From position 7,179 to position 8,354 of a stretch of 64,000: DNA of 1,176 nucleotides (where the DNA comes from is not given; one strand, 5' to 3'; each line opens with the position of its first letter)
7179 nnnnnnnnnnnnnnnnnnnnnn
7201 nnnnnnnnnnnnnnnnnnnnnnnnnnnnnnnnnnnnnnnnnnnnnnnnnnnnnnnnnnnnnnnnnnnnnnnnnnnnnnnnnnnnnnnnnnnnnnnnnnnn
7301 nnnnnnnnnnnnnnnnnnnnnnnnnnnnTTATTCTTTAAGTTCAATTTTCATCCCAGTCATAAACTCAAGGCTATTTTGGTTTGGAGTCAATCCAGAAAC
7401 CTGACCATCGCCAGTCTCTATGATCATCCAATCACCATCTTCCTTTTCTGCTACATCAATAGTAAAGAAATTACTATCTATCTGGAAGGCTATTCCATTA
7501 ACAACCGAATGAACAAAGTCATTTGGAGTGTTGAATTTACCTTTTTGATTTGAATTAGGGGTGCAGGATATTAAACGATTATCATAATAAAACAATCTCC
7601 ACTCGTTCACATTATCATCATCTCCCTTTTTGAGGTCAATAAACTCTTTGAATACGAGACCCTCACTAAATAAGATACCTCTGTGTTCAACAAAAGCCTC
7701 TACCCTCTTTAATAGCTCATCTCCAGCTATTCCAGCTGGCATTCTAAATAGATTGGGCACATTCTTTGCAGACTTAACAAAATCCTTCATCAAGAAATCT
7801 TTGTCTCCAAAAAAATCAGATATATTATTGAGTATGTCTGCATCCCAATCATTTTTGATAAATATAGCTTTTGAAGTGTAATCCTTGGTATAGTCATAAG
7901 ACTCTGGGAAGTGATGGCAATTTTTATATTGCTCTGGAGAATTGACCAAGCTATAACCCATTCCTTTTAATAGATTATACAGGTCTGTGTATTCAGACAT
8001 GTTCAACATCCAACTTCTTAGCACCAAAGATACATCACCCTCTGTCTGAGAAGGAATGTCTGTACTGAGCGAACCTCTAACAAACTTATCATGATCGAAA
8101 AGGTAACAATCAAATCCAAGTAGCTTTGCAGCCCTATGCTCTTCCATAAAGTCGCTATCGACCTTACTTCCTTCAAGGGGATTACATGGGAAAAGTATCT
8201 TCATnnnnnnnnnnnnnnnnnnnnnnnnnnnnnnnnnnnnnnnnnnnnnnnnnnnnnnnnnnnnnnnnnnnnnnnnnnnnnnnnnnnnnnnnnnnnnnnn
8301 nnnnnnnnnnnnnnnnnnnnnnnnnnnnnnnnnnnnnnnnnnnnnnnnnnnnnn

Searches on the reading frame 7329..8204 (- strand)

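Call 64: search_protein_families(library=pfam, proteins=[window:7329-8204:-], max_evalue=0.001)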
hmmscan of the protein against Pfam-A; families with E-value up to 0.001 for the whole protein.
window:7329-8204:- (291 aa): 2 families
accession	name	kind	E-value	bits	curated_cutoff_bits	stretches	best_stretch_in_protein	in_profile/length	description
PF14243.11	R2K_3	-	1e-19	71.8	26.3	1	166-273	40-157/169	ATP-grasp domain, R2K clade family 3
PF18299.6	R2K_2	-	1.7e-11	44.6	26.2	1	199-273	65-137/147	ATP-grasp domain, R2K clade family 2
